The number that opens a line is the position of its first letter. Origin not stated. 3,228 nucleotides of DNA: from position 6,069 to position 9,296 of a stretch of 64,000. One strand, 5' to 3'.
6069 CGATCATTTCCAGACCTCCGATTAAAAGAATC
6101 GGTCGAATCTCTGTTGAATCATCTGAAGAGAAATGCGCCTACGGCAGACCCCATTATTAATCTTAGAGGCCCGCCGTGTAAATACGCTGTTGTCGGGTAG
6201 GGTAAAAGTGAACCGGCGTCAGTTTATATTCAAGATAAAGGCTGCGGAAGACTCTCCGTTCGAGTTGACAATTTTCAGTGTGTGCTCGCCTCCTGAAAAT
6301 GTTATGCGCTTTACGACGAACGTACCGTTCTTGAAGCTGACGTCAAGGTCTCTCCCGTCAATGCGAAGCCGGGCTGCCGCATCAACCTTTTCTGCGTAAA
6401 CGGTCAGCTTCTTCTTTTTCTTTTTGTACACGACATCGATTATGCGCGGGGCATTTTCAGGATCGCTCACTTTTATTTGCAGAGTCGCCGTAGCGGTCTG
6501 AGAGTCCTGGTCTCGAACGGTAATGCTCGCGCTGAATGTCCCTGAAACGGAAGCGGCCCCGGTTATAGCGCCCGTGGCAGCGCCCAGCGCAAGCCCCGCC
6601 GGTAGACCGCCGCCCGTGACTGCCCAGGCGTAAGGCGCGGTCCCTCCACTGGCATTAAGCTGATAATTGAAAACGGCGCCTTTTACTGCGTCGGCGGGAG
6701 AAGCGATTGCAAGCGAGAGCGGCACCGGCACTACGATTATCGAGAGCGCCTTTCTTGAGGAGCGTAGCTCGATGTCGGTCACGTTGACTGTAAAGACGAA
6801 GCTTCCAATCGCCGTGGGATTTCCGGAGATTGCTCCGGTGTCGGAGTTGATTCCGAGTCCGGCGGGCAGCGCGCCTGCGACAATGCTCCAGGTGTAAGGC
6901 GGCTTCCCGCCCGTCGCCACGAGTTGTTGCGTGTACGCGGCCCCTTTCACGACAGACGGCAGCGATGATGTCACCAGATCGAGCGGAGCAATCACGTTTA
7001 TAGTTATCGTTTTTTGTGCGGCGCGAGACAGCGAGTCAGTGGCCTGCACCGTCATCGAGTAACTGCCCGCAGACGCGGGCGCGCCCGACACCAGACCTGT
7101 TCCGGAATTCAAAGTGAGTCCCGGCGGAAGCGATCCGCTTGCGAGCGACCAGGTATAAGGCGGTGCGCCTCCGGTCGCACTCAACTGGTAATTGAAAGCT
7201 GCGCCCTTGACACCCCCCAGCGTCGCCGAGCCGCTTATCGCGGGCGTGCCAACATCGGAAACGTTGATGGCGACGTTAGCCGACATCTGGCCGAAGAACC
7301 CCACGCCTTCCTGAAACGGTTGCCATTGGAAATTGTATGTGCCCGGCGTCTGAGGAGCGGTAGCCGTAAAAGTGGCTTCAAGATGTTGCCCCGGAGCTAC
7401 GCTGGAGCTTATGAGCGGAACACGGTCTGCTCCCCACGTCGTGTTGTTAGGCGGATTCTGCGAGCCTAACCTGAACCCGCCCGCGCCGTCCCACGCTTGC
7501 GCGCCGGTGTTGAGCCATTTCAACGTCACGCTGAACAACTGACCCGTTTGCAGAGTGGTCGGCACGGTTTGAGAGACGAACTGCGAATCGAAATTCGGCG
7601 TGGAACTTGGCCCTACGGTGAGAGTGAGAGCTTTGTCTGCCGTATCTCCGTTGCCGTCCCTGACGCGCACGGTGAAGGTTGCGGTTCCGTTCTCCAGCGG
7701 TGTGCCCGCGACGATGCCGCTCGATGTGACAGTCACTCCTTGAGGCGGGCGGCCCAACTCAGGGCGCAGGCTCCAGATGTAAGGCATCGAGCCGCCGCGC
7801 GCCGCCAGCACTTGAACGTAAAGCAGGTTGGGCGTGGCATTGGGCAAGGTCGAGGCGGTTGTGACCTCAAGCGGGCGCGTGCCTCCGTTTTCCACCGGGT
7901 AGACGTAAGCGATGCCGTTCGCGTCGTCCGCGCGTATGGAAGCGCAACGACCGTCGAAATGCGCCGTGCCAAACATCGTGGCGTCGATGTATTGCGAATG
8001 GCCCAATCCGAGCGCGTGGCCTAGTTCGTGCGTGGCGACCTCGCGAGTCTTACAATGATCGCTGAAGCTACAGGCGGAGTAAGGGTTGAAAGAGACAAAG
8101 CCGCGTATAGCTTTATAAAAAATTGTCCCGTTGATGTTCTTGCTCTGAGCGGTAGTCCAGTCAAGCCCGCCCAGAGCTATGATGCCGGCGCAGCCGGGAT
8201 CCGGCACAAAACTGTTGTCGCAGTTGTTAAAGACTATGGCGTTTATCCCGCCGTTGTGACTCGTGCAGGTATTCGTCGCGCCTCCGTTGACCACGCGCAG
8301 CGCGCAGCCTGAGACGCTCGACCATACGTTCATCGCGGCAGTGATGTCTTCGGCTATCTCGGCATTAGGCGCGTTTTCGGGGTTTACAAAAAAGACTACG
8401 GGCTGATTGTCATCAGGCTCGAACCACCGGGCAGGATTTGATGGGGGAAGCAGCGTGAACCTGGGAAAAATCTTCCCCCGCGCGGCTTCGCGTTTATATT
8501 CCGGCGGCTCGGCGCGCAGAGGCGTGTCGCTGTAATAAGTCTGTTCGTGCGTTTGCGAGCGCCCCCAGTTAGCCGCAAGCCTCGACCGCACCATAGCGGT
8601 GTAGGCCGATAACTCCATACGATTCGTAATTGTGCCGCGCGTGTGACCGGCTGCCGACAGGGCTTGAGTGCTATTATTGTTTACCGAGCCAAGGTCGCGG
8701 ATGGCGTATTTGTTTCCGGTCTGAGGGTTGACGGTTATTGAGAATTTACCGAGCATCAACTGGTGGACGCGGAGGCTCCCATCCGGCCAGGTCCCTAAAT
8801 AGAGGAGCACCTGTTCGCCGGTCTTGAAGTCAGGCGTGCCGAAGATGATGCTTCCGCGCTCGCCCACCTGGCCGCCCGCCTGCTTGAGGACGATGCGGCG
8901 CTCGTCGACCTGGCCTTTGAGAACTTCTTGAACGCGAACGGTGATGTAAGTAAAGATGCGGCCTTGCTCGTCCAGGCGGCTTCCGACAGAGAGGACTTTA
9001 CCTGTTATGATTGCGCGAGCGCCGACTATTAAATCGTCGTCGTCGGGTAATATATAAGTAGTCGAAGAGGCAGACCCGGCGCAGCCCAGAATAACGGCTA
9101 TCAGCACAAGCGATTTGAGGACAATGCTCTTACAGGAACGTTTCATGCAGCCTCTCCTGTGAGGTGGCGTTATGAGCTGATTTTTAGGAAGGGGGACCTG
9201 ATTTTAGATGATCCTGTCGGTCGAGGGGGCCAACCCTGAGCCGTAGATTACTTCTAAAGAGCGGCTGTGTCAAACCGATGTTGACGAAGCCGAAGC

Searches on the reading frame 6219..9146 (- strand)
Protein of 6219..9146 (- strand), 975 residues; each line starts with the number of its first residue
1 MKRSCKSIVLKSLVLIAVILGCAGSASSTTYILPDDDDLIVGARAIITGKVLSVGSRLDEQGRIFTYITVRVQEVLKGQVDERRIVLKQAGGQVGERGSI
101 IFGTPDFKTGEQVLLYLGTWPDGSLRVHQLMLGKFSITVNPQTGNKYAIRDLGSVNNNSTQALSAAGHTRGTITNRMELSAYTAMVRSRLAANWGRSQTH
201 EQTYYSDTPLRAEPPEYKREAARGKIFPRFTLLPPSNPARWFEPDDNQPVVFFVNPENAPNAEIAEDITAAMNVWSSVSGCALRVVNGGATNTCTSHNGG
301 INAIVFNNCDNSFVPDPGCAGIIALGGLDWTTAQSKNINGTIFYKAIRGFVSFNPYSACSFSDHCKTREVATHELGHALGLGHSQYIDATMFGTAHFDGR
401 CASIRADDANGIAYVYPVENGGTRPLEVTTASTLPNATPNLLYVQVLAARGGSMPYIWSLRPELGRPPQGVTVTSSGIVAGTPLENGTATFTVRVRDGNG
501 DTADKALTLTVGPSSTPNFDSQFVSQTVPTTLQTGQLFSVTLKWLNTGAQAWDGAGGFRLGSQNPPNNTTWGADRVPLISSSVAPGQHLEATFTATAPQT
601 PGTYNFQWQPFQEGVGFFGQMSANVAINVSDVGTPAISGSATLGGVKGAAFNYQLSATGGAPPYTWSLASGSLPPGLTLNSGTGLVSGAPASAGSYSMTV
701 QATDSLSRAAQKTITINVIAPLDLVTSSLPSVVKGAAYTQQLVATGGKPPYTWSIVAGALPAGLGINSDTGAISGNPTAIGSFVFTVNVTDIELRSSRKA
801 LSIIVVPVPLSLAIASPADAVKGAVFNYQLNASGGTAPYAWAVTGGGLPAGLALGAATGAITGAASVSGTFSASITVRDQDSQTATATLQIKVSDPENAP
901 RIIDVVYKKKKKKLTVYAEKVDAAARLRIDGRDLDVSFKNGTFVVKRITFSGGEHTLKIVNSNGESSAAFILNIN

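Call 3: search_protein_families(library=pfam, proteins=[window:6219-9146:-], max_evalue=0.01)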
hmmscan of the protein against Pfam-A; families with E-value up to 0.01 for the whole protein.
window:6219-9146:- (975 aa): 11 families
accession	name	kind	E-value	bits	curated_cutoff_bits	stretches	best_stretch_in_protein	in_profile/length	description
PF05345.18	He_PIG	-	3.7e-46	155.9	24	4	637-718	4-95/96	Putative Ig domain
PF22352.2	K319L-like_PKD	-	1.2e-11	44.9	27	0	829-893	15-84/84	K319L-like, PKD domain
PF00413.30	Peptidase_M10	-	4e-11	43.5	24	1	257-416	16-158/159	Matrixin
PF17963.7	Big_9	-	4.6e-09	37.5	23.6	1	467-510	43-89/89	Bacterial Ig domain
PF24908.1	Ig_SIBA-E_2nd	-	2.5e-08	34.5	27.8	0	672-707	42-77/117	Integrin beta-like protein A-E, second Ig-like domain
PF16158.11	N_BRCA1_IG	-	1.7e-05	25.7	28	1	530-620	6-100/108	Ig-like domain from next to BRCA1 gene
PF07495.19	Y_Y_Y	-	0.00072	19.8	26.6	0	482-510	33-61/65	Y_Y_Y domain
PF01400.30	Astacin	-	0.0011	19.2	22.5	1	358-385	69-96/189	Astacin (Peptidase family M12A)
PF00801.26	PKD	-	0.0014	19.1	23.5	1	651-713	19-76/80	PKD domain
PF12388.14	Peptidase_M57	-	0.004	17.3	21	1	369-394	135-161/212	Dual-action HEIGH metallo-peptidase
PF17892.7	Cadherin_5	-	0.01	16.1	26.5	0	477-511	61-97/98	Cadherin-like domain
